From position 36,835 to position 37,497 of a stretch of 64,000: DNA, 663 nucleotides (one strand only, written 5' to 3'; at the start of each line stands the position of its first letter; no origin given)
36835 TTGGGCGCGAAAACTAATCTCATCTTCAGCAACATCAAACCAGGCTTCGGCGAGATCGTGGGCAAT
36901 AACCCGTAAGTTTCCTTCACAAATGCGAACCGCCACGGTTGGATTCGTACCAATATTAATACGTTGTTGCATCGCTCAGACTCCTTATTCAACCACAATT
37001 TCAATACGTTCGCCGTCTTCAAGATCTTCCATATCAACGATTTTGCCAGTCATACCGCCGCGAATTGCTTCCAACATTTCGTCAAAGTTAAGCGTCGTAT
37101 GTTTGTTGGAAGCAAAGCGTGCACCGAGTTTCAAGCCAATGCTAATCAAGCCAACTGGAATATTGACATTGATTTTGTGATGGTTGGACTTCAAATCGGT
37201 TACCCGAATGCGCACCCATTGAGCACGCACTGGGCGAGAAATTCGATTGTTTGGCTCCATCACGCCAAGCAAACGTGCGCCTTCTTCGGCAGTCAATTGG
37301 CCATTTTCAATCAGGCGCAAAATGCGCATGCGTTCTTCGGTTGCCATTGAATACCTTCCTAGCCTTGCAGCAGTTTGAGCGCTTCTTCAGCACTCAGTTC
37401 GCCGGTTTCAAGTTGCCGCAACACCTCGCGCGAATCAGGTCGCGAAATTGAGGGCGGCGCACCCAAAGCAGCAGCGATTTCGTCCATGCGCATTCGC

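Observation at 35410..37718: Three-gene module (DUF2089-like regulator, small protein, DUF4097-like beta-repeat protein) whose three products share the same roughly 20-aa peptide module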

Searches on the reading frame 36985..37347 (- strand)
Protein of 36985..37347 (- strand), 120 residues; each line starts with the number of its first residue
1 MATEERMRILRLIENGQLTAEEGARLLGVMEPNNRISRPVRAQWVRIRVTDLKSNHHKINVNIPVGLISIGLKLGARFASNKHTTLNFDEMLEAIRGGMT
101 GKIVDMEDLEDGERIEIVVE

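Call 3: search_protein_families(library=pfam, proteins=[window:36985-37347:-], max_evalue=1)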
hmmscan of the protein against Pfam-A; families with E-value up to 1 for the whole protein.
window:36985-37347:- (120 aa): 2 families
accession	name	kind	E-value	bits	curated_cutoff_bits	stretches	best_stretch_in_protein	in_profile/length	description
PF22746.1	SHOCT-like_DUF2089-C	-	5.4e-10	39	27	1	4-33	1-30/32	SHOCT-like domain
PF12840.13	HTH_20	-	0.036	14.5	27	1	2-38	2-37/51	Helix-turn-helix domain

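Call 4: search_protein_families(library=ncbifam, proteins=[window:36985-37347:-], max_evalue=1)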
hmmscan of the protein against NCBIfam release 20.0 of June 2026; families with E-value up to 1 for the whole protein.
window:36985-37347:- (120 aa): 1 family
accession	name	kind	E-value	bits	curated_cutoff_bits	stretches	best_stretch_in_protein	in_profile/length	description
TIGR03117.2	cas_csf4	equivalog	0.087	10.9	400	1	15-55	549-589/800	type IV CRISPR-associated DEAD/DEAH-box helicase Csf4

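Call 8: find_homologous_proteins(query=window:36985-37347:-)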
Query window:36985-37347:- (120 aa): 209 proteins with E <= 0.001 among 223 candidates; the best 120 are listed.
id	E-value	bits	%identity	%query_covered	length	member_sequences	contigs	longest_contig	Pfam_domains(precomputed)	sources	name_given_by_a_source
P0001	1.5e-69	249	99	100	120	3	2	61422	PF22746.2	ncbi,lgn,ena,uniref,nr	ncbi:SHOCT-like domain-containing protein [Herpetosiphon giganteus]|uniref:SHOCT-like domain-contain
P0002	1.8e-69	249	98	100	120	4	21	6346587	PF22746.2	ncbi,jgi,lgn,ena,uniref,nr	ncbi:MAG TPA: hypothetical protein DEF47_09085 [Herpetosiphon sp.]|uniref:YvlB/LiaX N-terminal domai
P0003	1.4e-58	213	86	98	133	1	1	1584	PF22746.2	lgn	-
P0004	8.9e-52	192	75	99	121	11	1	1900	PF22746.2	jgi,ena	jgi:hypothetical protein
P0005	3.3e-51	190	76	98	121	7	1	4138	PF22746.2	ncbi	-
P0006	2.4e-50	187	76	99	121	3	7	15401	PF22746.2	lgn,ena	-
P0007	1.3e-49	185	71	99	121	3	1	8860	PF22746.2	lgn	-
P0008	9.5e-49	182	75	98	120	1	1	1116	PF22746.2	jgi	jgi:hypothetical protein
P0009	4.0e-46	173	69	98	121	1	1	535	PF22746.2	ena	-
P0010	9.8e-45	169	68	98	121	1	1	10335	PF22746.2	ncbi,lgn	-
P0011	1.9e-44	168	66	99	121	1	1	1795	PF22746.2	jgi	jgi:hypothetical protein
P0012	2.4e-42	161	64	99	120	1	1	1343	PF22746.2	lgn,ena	-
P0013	1.4e-41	159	63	100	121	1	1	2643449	PF22746.2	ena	-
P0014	2.8e-41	158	62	98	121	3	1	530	PF22746.2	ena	-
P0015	3.8e-40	154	60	99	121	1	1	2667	PF22746.2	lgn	-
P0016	2.0e-31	126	53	100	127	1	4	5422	PF22746.2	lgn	-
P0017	2.5e-30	123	51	100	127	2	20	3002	PF22746.2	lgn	-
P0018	2.9e-30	122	53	100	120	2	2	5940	PF22746.2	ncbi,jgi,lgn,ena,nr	ncbi:MAG TPA: hypothetical protein ENO24_01460 [Chloroflexi bacterium]|nr:hypothetical protein [Chlo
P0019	4.8e-30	122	51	100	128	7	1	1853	PF22746.2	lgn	-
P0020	9.1e-30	121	52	100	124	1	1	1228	PF22746.2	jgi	jgi:hypothetical protein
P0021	1.1e-29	120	50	100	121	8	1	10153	PF22746.2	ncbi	-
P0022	1.3e-29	120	52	100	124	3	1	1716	PF22746.2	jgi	-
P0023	1.6e-29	120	52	98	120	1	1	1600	PF22746.2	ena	-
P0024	1.8e-29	120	56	98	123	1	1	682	PF22746.2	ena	-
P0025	2.0e-29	120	51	100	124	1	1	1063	PF22746.2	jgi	jgi:hypothetical protein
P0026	2.6e-29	119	53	100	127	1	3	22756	PF22746.2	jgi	jgi:hypothetical protein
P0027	3.3e-29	119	51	100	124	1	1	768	PF22746.2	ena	-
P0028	3.6e-29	119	49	100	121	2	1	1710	PF22746.2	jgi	jgi:hypothetical protein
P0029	8.6e-29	118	52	98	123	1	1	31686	PF22746.2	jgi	jgi:hypothetical protein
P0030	3.9e-28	115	49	98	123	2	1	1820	PF22746.2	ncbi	-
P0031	5.0e-28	115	50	98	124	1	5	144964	PF22746.2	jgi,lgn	-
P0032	7.4e-28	115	50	100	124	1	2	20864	PF22746.2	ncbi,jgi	jgi:hypothetical protein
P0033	1.0e-27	114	49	98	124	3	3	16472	PF22746.2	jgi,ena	-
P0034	1.1e-27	114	50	100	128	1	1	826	PF22746.2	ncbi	-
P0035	1.2e-27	114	47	100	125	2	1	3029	PF22746.2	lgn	-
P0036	1.2e-27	114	50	98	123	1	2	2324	PF22746.2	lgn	-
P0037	1.3e-27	114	47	100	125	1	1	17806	PF22746.2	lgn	-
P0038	2.0e-27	113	48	100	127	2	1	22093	PF22746.2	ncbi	-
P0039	2.7e-27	113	48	100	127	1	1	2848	PF22746.2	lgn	-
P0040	2.9e-27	113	49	98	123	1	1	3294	PF22746.2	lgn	-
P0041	3.1e-27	113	48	98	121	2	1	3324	PF22746.2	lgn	-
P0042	3.8e-27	112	48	100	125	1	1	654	PF22746.2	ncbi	-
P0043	4.1e-27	112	54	98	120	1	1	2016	PF22746.2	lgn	-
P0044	4.4e-27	112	50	98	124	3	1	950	PF22746.2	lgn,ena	-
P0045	6.6e-27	112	47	98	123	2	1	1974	PF22746.2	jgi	-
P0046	6.6e-27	112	50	98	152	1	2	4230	PF22746.2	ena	-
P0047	8.8e-27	111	48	98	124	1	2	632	PF22746.2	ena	-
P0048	9.7e-27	111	49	98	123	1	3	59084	PF22746.2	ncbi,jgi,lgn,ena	-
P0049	1.1e-26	111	48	98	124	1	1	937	PF22746.2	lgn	-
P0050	1.1e-26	111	49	100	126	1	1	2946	PF22746.2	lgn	-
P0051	1.2e-26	111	48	98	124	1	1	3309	PF22746.2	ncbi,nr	ncbi:MAG: hypothetical protein MUC51_15930 [Anaerolineae bacterium]|nr:hypothetical protein [Anaerol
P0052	1.5e-26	110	49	98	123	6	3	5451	PF22746.2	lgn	-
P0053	1.7e-26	110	47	100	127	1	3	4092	PF22746.2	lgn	-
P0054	1.9e-26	110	49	100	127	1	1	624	PF22746.2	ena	-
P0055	2.6e-26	110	47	100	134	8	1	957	PF22746.2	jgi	-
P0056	2.7e-26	110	48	100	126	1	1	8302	PF22746.2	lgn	-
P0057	4.4e-26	109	51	98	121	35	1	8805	PF22746.2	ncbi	-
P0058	5.0e-26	109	49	83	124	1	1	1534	PF22746.2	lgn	-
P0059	5.6e-26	109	46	100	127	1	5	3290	PF22746.2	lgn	-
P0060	7.6e-26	108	46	100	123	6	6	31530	PF22746.2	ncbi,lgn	-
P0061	7.7e-26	108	48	95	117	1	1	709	PF22746.2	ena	-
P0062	7.7e-26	108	46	98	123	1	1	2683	PF22746.2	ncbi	-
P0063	1.2e-25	107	48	98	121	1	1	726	PF22746.2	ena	-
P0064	2.6e-25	106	45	100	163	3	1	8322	PF22746.2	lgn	-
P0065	3.8e-25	106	49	100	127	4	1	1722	PF22746.2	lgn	-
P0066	4.0e-25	106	49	100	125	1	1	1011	PF22746.2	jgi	jgi:hypothetical protein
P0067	5.3e-25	105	46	100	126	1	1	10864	PF22746.2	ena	-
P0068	6.3e-25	105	48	100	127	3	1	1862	PF22746.2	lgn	-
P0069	6.4e-25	105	48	100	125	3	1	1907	PF22746.2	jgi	jgi:hypothetical protein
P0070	6.5e-25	105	44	100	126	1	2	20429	PF22746.2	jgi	jgi:hypothetical protein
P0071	6.7e-25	105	46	100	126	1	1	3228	PF22746.2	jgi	-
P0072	6.9e-25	105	46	100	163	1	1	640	PF22746.2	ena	-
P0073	7.0e-25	105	48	100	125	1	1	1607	PF22746.2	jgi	jgi:hypothetical protein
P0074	8.0e-25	105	49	100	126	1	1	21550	PF22746.2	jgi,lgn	jgi:hypothetical protein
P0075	9.4e-25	105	48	100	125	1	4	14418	PF22746.2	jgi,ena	jgi:hypothetical protein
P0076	1.0e-24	104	48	100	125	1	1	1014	PF22746.2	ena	-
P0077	1.1e-24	104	50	98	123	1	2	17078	PF22746.2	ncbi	-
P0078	1.2e-24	104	44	100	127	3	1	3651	PF22746.2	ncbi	-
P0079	1.3e-24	104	45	100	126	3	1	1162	PF22746.2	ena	-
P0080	1.5e-24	104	47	100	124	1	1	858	PF22746.2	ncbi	-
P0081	1.6e-24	104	48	100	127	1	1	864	PF22746.2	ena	-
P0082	1.7e-24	104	48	100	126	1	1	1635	PF22746.2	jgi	-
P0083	1.8e-24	104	46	98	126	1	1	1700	PF22746.2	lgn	-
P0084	2.0e-24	104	50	98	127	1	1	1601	PF22746.2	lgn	-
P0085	2.2e-24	103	49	98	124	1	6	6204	PF22746.2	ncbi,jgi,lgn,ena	jgi:hypothetical protein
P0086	3.1e-24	103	48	100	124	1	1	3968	PF22746.2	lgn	-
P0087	3.2e-24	103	48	100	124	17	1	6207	PF22746.2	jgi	-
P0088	3.5e-24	103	48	100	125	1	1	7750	PF22746.2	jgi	-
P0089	3.6e-24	103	48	100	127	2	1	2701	PF22746.2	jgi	jgi:hypothetical protein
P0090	3.8e-24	103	48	98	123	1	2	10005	PF22746.2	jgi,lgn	jgi:hypothetical protein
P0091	4.6e-24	102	45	100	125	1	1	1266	PF22746.2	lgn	-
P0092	5.1e-24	102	52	64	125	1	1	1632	PF22746.2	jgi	jgi:hypothetical protein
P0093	5.4e-24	102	45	100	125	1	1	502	PF22746.2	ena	-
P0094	6.1e-24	102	47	100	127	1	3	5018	PF22746.2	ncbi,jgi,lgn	jgi:hypothetical protein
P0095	6.3e-24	102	46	98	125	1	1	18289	PF22746.2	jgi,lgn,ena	-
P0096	6.5e-24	102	45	100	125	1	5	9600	PF22746.2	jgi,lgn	jgi:hypothetical protein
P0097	6.7e-24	102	48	100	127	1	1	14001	PF22746.2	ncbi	-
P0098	6.8e-24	102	48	100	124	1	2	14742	PF22746.2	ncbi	-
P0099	7.1e-24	102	48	100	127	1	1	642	PF22746.2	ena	-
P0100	7.8e-24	102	47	98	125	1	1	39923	PF22746.2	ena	-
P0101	8.6e-24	101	45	98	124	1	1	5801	PF22746.2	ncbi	-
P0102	8.7e-24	101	48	100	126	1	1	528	PF22746.2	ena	-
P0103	9.7e-24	101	45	100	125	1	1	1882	PF22746.2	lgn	-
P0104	9.7e-24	101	45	100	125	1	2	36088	PF22746.2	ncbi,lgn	-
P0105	1.2e-23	101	45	100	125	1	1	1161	PF22746.2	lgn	-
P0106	1.2e-23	101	47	95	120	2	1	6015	PF22746.2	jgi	jgi:hypothetical protein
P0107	1.3e-23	101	47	100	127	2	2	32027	PF22746.2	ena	-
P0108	1.4e-23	101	46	100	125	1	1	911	PF22746.2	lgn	-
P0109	1.4e-23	101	48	100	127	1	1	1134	PF22746.2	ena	-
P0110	1.4e-23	101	48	100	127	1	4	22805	PF22746.2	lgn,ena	-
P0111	1.6e-23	101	46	100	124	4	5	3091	PF22746.2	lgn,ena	-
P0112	1.7e-23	101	44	100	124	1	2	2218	PF22746.2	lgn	-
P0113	1.9e-23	100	47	100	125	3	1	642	PF22746.2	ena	-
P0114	2.3e-23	100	47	100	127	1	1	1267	PF22746.2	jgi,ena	-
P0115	2.5e-23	100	42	83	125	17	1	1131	PF22746.2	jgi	jgi:hypothetical protein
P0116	2.5e-23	100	45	100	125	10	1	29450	PF22746.2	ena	-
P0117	2.7e-23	100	47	100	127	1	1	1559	PF22746.2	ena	-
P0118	3.0e-23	100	45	98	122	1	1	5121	PF22746.2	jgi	jgi:hypothetical protein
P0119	3.2e-23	100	47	100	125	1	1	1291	PF22746.2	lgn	-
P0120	3.2e-23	100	49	98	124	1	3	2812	PF22746.2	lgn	-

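Call 11: find_related_loci(query=A1, collection=genome_contigs, flank=5000)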
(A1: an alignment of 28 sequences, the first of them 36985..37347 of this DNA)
Query A1 (120 aa) in genome_contigs; peptide patterns used: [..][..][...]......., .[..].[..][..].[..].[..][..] (x = any residue, [..] = any of these).
599 stretches matched a pattern (row limit reached: there are more); 352 encode a relative of the query (tblastn E <= 1e-3); the best 80 are kept; 80 distinct loci.
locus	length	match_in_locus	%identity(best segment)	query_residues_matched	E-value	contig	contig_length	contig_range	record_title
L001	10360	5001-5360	99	1-120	2e-75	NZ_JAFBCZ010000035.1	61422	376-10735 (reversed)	Herpetosiphon giganteus strain DSM 589 Ga0454001_35, whole genome shotgun sequence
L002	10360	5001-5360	98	1-120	4e-75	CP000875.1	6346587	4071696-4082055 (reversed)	Herpetosiphon aurantiacus DSM 785, complete genome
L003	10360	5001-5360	99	1-120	4e-76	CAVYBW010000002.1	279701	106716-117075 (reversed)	MAG: uncultured Chloroflexia bacterium isolate MFD03066.bin.1.57 genome assembly, contig: contig_27353, whole genome sho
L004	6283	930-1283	68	3-120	1e-50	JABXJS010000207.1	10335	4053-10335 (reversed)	MAG: Herpetosiphonaceae bacterium isolate OHK22 k99_351052, whole genome shotgun sequence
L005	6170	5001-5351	62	4-120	3e-46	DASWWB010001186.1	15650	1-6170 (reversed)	MAG TPA_asm: Herpetosiphonaceae bacterium isolate SMAG_U3645 k141_95999, whole genome shotgun sequence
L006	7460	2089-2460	53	1-120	1e-38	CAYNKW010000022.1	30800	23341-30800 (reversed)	MAG TPA_asm: uncultured Anaerolineae bacterium isolate SRP068000_co1_68 genome assembly, contig: NODE_1641_length_30800_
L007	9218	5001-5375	50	3-120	8e-38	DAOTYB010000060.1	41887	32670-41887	MAG TPA_asm: Anaerolineae bacterium isolate H23_303 k115_264083, whole genome shotgun sequence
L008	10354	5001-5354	53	1-120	2e-37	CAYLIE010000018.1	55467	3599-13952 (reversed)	MAG TPA_asm: uncultured Anaerolineales bacterium isolate binchicken_co294_77 genome assembly, contig: NODE_941_length_55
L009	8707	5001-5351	52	4-120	4e-37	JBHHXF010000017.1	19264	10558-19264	MAG: Anaerolineae bacterium isolate D_2_bin.38 NODE_933_length_19264_cov_30.124473, whole genome shotgun sequence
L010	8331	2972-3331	48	3-120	9e-37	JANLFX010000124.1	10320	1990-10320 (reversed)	MAG: Anaerolineae bacterium isolate A05DMB24 NODE_124_length_10320_cov_9.769703, whole genome shotgun sequence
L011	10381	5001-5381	52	1-120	1e-36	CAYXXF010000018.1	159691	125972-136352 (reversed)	MAG TPA_asm: uncultured Anaerolineales bacterium isolate SRP173033_co1_212 genome assembly, contig: NODE_101_length_1596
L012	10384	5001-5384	50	1-120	3e-36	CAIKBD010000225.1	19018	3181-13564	MAG: uncultured Anaerolineales bacterium isolate LaPlata-a_bin-0606 genome assembly, contig: bin-0606:225/530, whole gen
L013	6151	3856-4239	48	1-120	2e-35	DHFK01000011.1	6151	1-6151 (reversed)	MAG TPA_asm: Anaerolineales bacterium UBA4826 UBA4826_contig_49, whole genome shotgun sequence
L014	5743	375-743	45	3-120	2e-35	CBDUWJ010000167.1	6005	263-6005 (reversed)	MAG TPA_asm: uncultured Anaerolineae bacterium isolate SRR22302363_binner13_Refined_38 genome assembly, contig: ERZ25749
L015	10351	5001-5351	51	4-120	4e-35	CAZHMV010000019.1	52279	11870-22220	MAG TPA_asm: uncultured Anaerolineales bacterium isolate binchicken_co172_219 genome assembly, contig: NODE_359_length_5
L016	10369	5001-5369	48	2-120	2e-35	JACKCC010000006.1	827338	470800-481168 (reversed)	MAG: Ardenticatenaceae bacterium isolate HK-STAS-CHLO-37 HK-STAS-CHLO-37_6, whole genome shotgun sequence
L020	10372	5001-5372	48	3-120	3e-34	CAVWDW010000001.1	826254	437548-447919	MAG: uncultured Chloroflexia bacterium isolate MFD03804.bin.1.269 genome assembly, contig: contig_17550, whole genome sh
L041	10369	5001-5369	48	2-120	1e-32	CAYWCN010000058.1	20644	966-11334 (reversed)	MAG TPA_asm: uncultured Anaerolinea sp. isolate binchicken_co242_37 genome assembly, contig: NODE_3767_length_20644_cov_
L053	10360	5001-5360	47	3-120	4e-32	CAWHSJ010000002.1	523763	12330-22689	MAG: uncultured Chloroflexia bacterium isolate MFD05942.bin.1.295 genome assembly, contig: contig_10802, whole genome sh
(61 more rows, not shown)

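Call 18: search_protein_families(library=pfam, proteins=[L016:3967-4953:+, L008:4058-4996:+, L020:3994-4971:+, L041:3710-4981:+, L053:3674-4957:+, L010:1883-2893:+, L016:1954-2370:+, L041:3072-3701:+], max_evalue=0.01)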
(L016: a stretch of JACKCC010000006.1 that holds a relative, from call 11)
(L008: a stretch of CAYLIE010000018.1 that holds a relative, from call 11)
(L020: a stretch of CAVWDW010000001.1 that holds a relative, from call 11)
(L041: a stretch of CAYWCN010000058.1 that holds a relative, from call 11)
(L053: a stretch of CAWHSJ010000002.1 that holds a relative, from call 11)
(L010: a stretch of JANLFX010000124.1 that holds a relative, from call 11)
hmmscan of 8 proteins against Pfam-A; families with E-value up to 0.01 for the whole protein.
L016:3967-4953:+ (328 aa): 8 families
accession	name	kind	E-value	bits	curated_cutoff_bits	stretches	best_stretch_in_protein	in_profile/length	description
PF00583.31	Acetyltransf_1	-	8.6e-20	71.6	20.7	1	72-153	33-115/116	Acetyltransferase (GNAT) family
PF13508.13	Acetyltransf_7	-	3.4e-15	56.6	27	1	75-155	6-83/84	Acetyltransferase (GNAT) domain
PF08445.16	FR47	-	2e-10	40.9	22.1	1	102-159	26-81/86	FR47-like protein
PF13673.13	Acetyltransf_10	-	2.5e-10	40.8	23.6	1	75-161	34-114/128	Acetyltransferase (GNAT) domain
PF13527.13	Acetyltransf_9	-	1.1e-06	29.1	25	1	25-135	9-109/127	Acetyltransferase (GNAT) domain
PF13302.13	Acetyltransf_3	-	4.9e-05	24.5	25.4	1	62-152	45-135/138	Acetyltransferase (GNAT) domain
PF18014.7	Acetyltransf_18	-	0.0018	18.4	22.7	0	290-325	74-109/124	Acetyltransferase (GNAT) domain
PF13420.13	Acetyltransf_4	-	0.0078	16.7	24.3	0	75-158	52-138/155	Acetyltransferase (GNAT) domain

L008:4058-4996:+ (312 aa): 10 families
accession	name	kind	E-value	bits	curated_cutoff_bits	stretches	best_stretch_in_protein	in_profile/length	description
PF00583.31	Acetyltransf_1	-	8.5e-18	65.2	20.7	1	66-144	34-115/116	Acetyltransferase (GNAT) family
PF13508.13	Acetyltransf_7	-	4.1e-16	59.6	27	1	68-144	4-81/84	Acetyltransferase (GNAT) domain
PF13673.13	Acetyltransf_10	-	1.9e-13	50.9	23.6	1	68-150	34-112/128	Acetyltransferase (GNAT) domain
PF08445.16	FR47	-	3.6e-09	36.9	22.1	1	84-146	18-78/86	FR47-like protein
PF13527.13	Acetyltransf_9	-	4e-08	33.8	25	1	91-128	75-112/127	Acetyltransferase (GNAT) domain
PF13302.13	Acetyltransf_3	-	1.3e-07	32.9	25.4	1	66-145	52-137/138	Acetyltransferase (GNAT) domain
PF14542.12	Acetyltransf_CG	-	2.5e-05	24.8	30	1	69-122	4-58/80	GCN5-related N-acetyl-transferase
PF12746.13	GNAT_acetyltran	-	0.00088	19.4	26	1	67-149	159-238/243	GNAT acetyltransferase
PF13880.12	Acetyltransf_13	-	0.001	19.3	22.8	1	91-116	7-32/69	ESCO1/2 acetyl-transferase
PF24553.2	Rv0428c_C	-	0.0019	18.3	27.2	1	91-146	162-216/224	Probable histone acetyltransferase Rv0428c C-terminal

L020:3994-4971:+ (325 aa): 11 families
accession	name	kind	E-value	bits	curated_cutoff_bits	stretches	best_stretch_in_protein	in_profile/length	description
PF00583.31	Acetyltransf_1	-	1.8e-18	67.3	20.7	1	63-150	28-116/116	Acetyltransferase (GNAT) family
PF13508.13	Acetyltransf_7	-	4.5e-16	59.4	27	1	71-150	6-82/84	Acetyltransferase (GNAT) domain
PF13527.13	Acetyltransf_9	-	1.5e-11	44.8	25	1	22-150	8-124/127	Acetyltransferase (GNAT) domain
PF13673.13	Acetyltransf_10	-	2.6e-10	40.8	23.6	1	71-155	34-112/128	Acetyltransferase (GNAT) domain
PF08445.16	FR47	-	1.6e-08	34.9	22.1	1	98-152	26-79/86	FR47-like protein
PF14542.12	Acetyltransf_CG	-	3.5e-05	24.3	30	1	95-131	26-62/80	GCN5-related N-acetyl-transferase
PF18014.7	Acetyltransf_18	-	0.00047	20.3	22.7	0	279-322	65-109/124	Acetyltransferase (GNAT) domain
PF13302.13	Acetyltransf_3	-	0.0045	18.1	25.4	0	39-150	32-137/138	Acetyltransferase (GNAT) domain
PF13880.12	Acetyltransf_13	-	0.0057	16.9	22.8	0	101-121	12-32/69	ESCO1/2 acetyl-transferase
PF12746.13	GNAT_acetyltran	-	0.0073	16.4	26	0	69-154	158-238/243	GNAT acetyltransferase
PF13420.13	Acetyltransf_4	-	0.0081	16.6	24.3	0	71-155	52-139/155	Acetyltransferase (GNAT) domain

L041:3710-4981:+ (423 aa): 5 families
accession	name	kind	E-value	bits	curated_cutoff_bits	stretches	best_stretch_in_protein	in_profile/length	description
PF07690.21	MFS_1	-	4.6e-55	187.4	33.4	2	235-411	10-185/347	Major Facilitator Superfamily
PF00083.30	Sugar_tr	-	1e-13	51.4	22.3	2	257-387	46-180/452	Sugar (and other) transporter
PF13347.12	MFS_2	-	9.4e-08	31.4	27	1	146-341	147-343/427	MFS/sugar transport protein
PF05977.19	MFS_3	-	2.5e-07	30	27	1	267-397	55-188/524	Transmembrane secretion effector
PF12832.13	MFS_1_like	-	3.6e-07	30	25.2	1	14-163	213-360/373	MFS_1 like family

L053:3674-4957:+ (427 aa): 5 families
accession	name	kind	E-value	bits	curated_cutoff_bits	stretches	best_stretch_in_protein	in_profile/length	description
PF07690.21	MFS_1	-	5.9e-56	190.3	33.4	2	25-260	2-234/347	Major Facilitator Superfamily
PF12832.13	MFS_1_like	-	3.2e-21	76.3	25.2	1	21-388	7-371/373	MFS_1 like family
PF05977.19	MFS_3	-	1.8e-13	50.3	27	2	274-409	55-192/524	Transmembrane secretion effector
PF00083.30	Sugar_tr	-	5e-09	36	22.3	2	122-191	24-94/452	Sugar (and other) transporter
PF13347.12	MFS_2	-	0.004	16.2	27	1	170-348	169-343/427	MFS/sugar transport protein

L010:1883-2893:+ (336 aa): 8 families
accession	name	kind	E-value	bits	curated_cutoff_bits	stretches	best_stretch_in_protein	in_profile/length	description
PF00583.31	Acetyltransf_1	-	1.4e-18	67.6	20.7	1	72-159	29-116/116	Acetyltransferase (GNAT) family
PF13508.13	Acetyltransf_7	-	3e-16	60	27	1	79-160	6-83/84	Acetyltransferase (GNAT) domain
PF13673.13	Acetyltransf_10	-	2e-11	44.4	23.6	1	78-165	33-113/128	Acetyltransferase (GNAT) domain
PF08445.16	FR47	-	6.6e-09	36.1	22.1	1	105-161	24-79/86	FR47-like protein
PF14542.12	Acetyltransf_CG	-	4e-05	24.1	30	1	102-135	24-57/80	GCN5-related N-acetyl-transferase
PF13302.13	Acetyltransf_3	-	6.4e-05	24.1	25.4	1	80-160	57-138/138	Acetyltransferase (GNAT) domain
PF18014.7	Acetyltransf_18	-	0.00064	19.9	22.7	0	291-332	69-110/124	Acetyltransferase (GNAT) domain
PF13527.13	Acetyltransf_9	-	0.0017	18.8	25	1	79-136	44-106/127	Acetyltransferase (GNAT) domain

L016:1954-2370:+ (138 aa): 1 family
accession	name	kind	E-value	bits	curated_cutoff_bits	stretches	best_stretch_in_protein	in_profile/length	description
PF22746.1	SHOCT-like_DUF2089-C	-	9.5e-09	35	27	1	2-32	1-31/32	SHOCT-like domain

L041:3072-3701:+ (209 aa): 1 family
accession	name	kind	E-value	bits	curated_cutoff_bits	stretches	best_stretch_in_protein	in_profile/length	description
PF22746.1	SHOCT-like_DUF2089-C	-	5.2e-10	39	27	1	4-33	1-30/32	SHOCT-like domain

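Call 25: search_solved_structures(query=A1, max_evalue=1)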
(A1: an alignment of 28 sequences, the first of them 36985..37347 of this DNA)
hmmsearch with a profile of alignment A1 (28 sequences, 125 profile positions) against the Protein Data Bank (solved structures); distinct sequences matched with E-value up to 1: 3.
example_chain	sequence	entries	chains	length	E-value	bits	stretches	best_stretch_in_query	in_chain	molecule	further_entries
7osv_A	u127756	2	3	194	0.00058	23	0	79-122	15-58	DeNovoTIM6-SB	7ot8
4v8p_BT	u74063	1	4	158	0.34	14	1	41-115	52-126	RPL24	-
9oik_C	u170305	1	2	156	0.5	13.5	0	76-124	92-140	J tail tip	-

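Call 26: predict_structure(alignment_id=A1)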
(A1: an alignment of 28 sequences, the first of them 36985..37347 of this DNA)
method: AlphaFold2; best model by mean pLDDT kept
length: 120 residues; sequences in the alignment: 28
mean_pLDDT: 78.1   pTM: 0.50
mean pLDDT of the five models: 78.1, 77.9, 73.1, 72.6, 72.2
residues with pLDDT >= 90: 14; 70-90: 82; 50-70: 18; < 50: 6
segments of 3 or more residues with pLDDT < 50: 33-38
pLDDT, mean of each block of 10 residues (from residue 1): 79 86 78 47 84 90 85 72 63 78 86 88
secondary structure, 60 per line:
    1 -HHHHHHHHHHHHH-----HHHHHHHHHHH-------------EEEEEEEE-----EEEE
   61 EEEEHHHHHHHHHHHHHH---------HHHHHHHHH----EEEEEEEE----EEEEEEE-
elements in order: H2-14 H20-30 E44-51 E57-64 H65-78 H88-96 E101-108 E113-119

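Call 60: search_protein_families(library=padloc, proteins=[window:36985-37347:-], max_evalue=0.1)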
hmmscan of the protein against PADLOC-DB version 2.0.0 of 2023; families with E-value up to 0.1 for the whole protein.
window:36985-37347:- (120 aa): 0 families
